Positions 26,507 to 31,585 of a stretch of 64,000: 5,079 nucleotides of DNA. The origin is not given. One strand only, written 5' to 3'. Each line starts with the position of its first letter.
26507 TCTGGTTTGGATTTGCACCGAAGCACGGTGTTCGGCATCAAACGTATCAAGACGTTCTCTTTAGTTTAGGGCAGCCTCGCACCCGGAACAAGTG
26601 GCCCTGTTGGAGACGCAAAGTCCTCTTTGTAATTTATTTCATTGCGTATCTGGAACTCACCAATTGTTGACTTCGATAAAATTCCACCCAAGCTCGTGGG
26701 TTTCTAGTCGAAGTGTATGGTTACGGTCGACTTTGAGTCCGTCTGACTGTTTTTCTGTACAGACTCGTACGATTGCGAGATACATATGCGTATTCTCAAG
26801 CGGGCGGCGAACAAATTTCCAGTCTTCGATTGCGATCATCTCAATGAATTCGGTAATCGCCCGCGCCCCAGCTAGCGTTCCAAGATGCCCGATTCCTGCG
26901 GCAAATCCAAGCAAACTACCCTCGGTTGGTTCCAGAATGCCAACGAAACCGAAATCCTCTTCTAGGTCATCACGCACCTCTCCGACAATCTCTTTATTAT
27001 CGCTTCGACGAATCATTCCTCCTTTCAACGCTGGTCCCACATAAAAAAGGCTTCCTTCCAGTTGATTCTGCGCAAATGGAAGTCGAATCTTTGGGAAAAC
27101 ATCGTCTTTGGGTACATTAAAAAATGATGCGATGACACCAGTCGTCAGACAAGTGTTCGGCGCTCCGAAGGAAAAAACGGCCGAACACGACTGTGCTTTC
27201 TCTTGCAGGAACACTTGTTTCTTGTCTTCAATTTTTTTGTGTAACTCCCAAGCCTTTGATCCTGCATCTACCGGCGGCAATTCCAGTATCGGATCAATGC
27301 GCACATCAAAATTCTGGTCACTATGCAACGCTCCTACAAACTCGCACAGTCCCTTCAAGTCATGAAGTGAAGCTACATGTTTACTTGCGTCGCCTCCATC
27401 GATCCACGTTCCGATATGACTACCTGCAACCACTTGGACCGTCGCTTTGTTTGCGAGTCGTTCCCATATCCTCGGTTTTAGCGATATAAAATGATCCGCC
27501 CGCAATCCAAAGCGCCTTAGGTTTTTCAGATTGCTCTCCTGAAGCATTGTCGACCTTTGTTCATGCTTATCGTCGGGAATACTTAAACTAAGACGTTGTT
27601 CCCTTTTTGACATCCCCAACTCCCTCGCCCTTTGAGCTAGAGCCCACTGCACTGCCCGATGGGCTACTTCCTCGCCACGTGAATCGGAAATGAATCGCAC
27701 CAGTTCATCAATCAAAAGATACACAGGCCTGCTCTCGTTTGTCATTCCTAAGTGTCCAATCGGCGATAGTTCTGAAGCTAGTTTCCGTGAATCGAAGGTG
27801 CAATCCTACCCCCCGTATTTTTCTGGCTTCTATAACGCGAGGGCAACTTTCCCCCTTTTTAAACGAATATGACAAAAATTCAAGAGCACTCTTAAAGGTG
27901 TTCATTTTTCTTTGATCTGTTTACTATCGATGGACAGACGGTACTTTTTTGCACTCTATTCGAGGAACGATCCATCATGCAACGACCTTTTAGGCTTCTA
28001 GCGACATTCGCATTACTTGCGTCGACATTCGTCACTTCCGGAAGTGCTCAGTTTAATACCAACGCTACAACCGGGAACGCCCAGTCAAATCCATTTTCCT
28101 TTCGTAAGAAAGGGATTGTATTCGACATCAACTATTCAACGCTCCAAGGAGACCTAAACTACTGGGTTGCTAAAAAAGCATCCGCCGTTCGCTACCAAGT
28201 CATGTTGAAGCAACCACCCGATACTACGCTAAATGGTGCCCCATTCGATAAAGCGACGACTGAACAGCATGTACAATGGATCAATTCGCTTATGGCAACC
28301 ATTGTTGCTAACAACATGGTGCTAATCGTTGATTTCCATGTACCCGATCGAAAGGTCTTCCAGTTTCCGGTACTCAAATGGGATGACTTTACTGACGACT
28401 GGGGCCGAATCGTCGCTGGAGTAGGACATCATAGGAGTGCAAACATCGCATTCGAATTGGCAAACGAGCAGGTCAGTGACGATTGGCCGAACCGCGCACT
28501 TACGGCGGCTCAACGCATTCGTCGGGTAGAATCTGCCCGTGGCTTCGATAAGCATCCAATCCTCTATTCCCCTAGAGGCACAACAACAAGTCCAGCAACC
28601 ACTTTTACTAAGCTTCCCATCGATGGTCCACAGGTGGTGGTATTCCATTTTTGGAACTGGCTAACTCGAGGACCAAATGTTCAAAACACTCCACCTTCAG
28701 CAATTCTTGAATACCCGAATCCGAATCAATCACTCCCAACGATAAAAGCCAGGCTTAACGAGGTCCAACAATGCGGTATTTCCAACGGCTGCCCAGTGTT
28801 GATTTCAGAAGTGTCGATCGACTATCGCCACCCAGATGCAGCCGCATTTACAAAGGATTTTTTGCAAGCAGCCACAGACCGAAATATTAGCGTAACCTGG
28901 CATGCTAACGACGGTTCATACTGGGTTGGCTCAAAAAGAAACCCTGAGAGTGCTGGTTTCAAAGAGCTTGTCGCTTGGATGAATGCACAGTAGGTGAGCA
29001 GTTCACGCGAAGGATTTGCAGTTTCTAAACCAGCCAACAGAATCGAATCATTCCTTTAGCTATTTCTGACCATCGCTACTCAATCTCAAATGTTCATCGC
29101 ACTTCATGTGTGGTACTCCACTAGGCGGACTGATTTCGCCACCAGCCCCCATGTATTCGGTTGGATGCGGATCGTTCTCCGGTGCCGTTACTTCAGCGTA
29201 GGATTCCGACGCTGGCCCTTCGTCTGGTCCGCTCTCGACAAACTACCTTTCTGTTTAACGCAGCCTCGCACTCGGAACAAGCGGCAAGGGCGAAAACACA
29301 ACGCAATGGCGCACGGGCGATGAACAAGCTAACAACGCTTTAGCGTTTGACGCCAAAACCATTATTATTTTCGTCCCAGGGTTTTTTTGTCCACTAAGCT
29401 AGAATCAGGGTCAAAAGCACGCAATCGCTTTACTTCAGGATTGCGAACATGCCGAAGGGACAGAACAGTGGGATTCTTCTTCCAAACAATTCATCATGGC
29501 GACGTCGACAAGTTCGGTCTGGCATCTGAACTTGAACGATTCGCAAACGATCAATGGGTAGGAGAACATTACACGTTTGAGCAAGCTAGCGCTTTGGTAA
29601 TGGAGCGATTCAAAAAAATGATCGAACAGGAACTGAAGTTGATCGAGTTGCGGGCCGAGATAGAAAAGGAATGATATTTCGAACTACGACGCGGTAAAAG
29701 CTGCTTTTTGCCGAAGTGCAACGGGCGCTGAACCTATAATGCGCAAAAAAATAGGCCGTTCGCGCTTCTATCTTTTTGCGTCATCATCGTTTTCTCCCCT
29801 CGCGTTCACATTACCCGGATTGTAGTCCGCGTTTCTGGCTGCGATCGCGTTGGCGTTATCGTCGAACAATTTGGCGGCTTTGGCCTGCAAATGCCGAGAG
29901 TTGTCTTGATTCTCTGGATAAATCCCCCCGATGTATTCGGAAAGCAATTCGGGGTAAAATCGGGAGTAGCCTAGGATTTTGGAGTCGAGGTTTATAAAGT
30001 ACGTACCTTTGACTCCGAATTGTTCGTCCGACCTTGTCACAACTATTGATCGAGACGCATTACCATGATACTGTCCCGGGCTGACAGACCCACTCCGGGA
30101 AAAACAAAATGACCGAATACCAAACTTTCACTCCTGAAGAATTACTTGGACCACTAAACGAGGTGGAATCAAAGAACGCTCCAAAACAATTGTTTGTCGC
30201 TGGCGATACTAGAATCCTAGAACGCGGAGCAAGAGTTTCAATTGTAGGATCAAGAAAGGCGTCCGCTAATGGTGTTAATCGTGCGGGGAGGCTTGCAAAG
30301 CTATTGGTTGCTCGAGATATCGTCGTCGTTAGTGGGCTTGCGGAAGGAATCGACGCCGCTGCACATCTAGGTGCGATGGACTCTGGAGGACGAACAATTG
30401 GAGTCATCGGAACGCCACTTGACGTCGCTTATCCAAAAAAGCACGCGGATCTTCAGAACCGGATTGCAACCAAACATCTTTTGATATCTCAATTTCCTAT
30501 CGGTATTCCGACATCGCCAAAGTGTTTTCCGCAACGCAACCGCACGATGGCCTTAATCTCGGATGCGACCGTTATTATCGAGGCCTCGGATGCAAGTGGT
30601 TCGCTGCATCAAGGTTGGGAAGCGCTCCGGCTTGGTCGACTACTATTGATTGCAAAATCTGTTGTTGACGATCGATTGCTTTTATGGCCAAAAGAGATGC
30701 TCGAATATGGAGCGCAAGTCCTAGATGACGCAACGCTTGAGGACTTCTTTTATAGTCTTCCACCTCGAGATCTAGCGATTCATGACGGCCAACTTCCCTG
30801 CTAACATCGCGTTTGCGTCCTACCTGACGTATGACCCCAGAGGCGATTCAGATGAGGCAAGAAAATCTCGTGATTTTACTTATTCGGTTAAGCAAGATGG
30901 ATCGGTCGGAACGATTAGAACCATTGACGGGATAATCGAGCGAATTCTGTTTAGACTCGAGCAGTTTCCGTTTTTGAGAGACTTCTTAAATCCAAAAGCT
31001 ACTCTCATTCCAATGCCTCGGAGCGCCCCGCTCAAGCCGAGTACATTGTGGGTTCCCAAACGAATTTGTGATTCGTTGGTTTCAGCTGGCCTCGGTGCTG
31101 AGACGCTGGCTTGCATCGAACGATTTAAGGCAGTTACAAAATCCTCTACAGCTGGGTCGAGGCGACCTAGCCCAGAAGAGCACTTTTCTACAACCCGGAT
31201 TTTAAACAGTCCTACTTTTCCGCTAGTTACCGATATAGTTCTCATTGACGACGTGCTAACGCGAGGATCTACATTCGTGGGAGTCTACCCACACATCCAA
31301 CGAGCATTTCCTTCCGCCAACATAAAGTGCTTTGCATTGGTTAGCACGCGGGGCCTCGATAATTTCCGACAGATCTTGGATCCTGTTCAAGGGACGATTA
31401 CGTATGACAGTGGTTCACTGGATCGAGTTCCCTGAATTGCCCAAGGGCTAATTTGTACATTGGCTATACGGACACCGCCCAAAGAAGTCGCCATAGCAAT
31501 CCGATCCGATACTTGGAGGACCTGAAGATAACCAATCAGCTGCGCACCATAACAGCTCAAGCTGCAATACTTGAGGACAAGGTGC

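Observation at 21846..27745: Putative novel defence/conflict operon: unknown protein - Thr-rich peptide - inactive STAND-TPR - trypsin-endonuclease I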

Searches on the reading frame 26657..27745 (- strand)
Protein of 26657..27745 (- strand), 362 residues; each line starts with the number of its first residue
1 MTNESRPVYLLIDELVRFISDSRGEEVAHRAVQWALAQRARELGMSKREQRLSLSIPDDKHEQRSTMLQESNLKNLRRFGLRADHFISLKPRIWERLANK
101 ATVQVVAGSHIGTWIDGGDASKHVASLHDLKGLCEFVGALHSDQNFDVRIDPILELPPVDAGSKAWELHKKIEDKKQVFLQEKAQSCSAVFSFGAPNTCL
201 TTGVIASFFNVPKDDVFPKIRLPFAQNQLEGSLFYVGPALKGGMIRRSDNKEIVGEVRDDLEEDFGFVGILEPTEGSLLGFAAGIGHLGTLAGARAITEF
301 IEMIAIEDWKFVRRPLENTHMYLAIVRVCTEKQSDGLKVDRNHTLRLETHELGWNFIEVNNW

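Call 3: search_protein_families(library=pfam, proteins=[window:26657-27745:-], max_evalue=0.01)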
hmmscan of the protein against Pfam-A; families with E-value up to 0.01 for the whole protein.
window:26657-27745:- (362 aa): 0 families

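Call 4: search_protein_families(library=padloc, proteins=[window:26657-27745:-], max_evalue=0.01)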
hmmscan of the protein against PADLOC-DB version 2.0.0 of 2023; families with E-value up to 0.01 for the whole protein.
window:26657-27745:- (362 aa): 0 families

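Call 6: search_protein_families(library=ncbifam, proteins=[window:26657-27745:-], max_evalue=0.01)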
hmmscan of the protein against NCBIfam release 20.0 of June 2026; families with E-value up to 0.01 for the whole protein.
window:26657-27745:- (362 aa): 0 families

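Call 14: find_homologous_proteins(query=window:26657-27745:-)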
Query window:26657-27745:- (362 aa): 1 proteins with E <= 0.001 among 3619 candidates.
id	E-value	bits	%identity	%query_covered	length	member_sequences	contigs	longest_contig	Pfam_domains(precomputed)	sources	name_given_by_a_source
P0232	5.3e-243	824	100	100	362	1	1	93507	-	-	-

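Call 41: search_protein_representatives(protein=window:26657-27745:-)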
Query: 362 residues. Proteins with E-value up to 0.001 (for the whole library): 3; up to 1e-10: 3; up to 1e-30: 2. The best 3 are listed.
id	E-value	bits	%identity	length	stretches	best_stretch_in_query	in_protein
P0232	1.7e-243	823.5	100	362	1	1-362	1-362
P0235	2.5e-31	125.5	31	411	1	5-357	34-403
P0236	9.1e-25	104.0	34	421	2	6-301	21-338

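Call 42: find_encoding_contigs(protein=P0235, flank=8000, max_places=2)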
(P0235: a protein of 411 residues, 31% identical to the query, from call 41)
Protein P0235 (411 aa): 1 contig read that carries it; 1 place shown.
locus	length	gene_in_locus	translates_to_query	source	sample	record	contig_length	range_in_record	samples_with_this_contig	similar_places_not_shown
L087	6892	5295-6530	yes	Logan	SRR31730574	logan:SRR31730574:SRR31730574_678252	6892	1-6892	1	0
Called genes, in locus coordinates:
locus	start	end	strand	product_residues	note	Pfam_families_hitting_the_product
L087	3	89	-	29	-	?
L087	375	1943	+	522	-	PF20454:GpA_nuclease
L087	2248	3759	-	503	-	PF07705:CARDB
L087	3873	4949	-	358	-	-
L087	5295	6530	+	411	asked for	-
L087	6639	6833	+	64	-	-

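Call 86: predict_structure(alignment_id=A4)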
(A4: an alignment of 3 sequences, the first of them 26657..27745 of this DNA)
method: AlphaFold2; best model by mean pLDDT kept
length: 362 residues; sequences in the alignment: 3
mean_pLDDT: 40.9   pTM: 0.33
mean pLDDT of the five models: 40.9, 40.7, 38.7, 36.6, 32.7
residues with pLDDT >= 90: 0; 70-90: 2; 50-70: 89; < 50: 271
segments of 3 or more residues with pLDDT < 50: 1-10, 87-258, 261-281, 283-287, 303-330, 332-362
pLDDT, mean of each block of 10 residues (from residue 1): 33 56 61 66 67 57 55 63 49 29 34 29 34 42 31 32 39 33 29 30 28 24 26 28 38 42 48 40 49 53 40 32 47 41 38 34 28
secondary structure, 60 per line:
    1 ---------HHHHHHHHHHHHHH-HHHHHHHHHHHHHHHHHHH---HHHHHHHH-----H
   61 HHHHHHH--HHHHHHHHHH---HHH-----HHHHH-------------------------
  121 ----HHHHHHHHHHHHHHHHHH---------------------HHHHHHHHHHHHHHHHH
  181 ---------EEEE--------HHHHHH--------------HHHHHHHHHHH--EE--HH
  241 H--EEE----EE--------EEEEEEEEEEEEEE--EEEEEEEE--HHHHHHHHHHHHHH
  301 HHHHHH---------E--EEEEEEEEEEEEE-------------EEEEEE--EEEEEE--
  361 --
elements in order: H10-23 H25-43 H47-54 H60-67 H70-79 H91-95 H125-142 H164-180 E190-193 H202-207 H222-232 E244-246 E261-274 E277-284 H287-306 E319-331 E345-350 E353-358

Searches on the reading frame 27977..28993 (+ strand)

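Call 3: search_protein_families(library=pfam, proteins=[window:27977-28993:+], max_evalue=0.01)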
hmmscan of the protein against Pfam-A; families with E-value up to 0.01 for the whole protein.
window:27977-28993:+ (338 aa): 1 family
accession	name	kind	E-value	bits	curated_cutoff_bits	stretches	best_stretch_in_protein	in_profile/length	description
PF00150.24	Cellulase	-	1.6e-08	34.8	23.5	1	55-312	22-269/272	Cellulase (glycosyl hydrolase family 5)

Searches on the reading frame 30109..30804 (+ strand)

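Call 62: search_protein_families(library=pfam, proteins=[window:30109-30804:+], max_evalue=0.001)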
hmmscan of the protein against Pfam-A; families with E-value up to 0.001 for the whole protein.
window:30109-30804:+ (231 aa): 2 families
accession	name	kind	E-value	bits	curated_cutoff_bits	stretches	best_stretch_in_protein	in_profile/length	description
PF02481.21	DNA_processg_A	-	6.7e-51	172.9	29.6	1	16-205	19-210/212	DNA recombination-mediator protein A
PF18306.6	LDcluster4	-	3.5e-08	33.6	26.3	1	43-173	4-114/151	SLOG cluster4 family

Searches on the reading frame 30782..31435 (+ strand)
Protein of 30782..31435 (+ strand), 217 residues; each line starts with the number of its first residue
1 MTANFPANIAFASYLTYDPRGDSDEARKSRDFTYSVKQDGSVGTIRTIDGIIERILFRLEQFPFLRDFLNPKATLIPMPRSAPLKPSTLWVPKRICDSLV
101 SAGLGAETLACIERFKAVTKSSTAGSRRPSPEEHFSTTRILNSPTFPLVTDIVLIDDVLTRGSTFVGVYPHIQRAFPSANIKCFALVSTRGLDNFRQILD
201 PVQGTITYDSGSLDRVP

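Call 62: search_protein_families(library=pfam, proteins=[window:30782-31435:+], max_evalue=0.001)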
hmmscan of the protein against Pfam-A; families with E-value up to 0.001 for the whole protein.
window:30782-31435:+ (217 aa): 1 family
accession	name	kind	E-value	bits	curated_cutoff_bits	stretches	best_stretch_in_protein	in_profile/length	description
PF15609.12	PRTase_2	-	0.00086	19.3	28.8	0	150-194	120-167/188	Phosphoribosyl transferase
